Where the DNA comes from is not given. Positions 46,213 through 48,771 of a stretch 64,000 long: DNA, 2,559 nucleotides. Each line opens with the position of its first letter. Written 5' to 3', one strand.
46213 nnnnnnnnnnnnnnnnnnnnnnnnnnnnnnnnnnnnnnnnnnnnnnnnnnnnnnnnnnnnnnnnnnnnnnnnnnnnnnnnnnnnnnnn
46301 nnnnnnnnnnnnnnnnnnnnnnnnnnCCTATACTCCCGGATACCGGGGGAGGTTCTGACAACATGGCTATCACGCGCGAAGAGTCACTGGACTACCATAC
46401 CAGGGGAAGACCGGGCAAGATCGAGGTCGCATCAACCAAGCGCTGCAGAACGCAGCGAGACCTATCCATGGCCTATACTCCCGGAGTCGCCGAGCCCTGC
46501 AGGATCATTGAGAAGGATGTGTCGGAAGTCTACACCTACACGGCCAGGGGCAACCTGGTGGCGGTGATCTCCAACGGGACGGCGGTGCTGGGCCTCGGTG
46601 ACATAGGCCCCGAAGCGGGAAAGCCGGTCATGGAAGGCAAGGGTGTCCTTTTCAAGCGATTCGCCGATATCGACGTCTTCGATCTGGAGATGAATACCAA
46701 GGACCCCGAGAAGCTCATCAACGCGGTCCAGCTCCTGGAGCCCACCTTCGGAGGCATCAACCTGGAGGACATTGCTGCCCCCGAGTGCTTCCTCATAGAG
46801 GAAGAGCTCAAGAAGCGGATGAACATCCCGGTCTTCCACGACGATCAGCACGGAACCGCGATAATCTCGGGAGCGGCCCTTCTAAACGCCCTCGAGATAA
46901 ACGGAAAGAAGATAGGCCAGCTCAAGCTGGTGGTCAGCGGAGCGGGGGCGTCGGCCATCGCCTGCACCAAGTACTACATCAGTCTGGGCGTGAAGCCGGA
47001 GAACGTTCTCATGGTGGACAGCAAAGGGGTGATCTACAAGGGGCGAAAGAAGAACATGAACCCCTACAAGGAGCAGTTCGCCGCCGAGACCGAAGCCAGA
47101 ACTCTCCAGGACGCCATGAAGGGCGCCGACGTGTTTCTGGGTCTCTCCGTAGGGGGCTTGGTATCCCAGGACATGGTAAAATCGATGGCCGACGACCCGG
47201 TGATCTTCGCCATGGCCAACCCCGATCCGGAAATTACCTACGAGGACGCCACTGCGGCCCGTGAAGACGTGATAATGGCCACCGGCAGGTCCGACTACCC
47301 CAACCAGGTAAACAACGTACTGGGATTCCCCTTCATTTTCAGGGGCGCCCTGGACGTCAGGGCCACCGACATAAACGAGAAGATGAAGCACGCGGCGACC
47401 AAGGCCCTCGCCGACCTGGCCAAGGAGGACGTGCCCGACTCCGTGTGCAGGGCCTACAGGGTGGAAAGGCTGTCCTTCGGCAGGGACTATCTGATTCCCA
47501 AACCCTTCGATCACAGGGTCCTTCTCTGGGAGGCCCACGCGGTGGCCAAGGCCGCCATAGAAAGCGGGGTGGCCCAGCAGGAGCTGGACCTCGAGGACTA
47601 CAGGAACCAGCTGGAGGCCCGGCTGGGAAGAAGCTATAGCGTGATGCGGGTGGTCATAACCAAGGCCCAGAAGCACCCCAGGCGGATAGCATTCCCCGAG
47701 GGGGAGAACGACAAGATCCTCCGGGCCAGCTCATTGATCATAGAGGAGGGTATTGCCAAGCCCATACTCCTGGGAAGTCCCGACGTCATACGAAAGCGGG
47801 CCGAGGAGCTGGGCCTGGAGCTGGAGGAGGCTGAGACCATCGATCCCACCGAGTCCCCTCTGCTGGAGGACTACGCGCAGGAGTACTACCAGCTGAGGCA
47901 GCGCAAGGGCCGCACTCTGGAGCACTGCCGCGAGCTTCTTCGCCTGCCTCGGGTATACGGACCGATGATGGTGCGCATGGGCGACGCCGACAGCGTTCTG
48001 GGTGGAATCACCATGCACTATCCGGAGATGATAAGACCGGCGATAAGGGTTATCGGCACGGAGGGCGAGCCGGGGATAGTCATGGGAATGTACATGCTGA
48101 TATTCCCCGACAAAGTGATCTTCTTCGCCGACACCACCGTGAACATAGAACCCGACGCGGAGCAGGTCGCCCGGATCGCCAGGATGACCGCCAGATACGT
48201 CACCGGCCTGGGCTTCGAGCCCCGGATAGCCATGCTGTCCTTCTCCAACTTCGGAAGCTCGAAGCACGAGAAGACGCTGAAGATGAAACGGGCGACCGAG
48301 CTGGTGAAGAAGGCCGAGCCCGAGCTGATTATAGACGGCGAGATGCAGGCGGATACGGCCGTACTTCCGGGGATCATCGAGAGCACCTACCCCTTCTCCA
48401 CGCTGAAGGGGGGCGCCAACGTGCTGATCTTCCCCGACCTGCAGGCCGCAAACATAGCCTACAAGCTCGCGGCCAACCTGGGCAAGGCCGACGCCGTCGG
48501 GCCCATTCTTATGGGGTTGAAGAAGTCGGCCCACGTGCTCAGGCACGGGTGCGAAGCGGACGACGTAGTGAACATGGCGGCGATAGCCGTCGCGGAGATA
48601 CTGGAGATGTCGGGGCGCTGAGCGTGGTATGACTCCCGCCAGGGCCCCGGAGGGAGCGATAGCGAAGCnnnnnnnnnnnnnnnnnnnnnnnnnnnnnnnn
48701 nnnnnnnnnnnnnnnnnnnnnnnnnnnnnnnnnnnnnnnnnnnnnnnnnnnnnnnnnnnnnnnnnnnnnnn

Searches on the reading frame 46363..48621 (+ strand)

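Call 41: search_protein_families(library=pfam, proteins=[window:46363-48621:+], max_evalue=0.00001)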
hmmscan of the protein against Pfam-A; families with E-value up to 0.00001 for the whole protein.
window:46363-48621:+ (752 aa): 3 families
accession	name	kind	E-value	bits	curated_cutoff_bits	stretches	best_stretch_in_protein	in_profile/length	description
PF01515.24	PTA_PTB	-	3.3e-102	342.6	24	1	427-743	2-319/319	Phosphate acetyl/butaryl transferase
PF00390.24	malic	-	1.5e-28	100.3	23.1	1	18-150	2-182/182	Malic enzyme, N-terminal domain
PF03949.21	Malic_M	-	1e-21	77.8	23.5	1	164-358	3-230/258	Malic enzyme, NAD binding domain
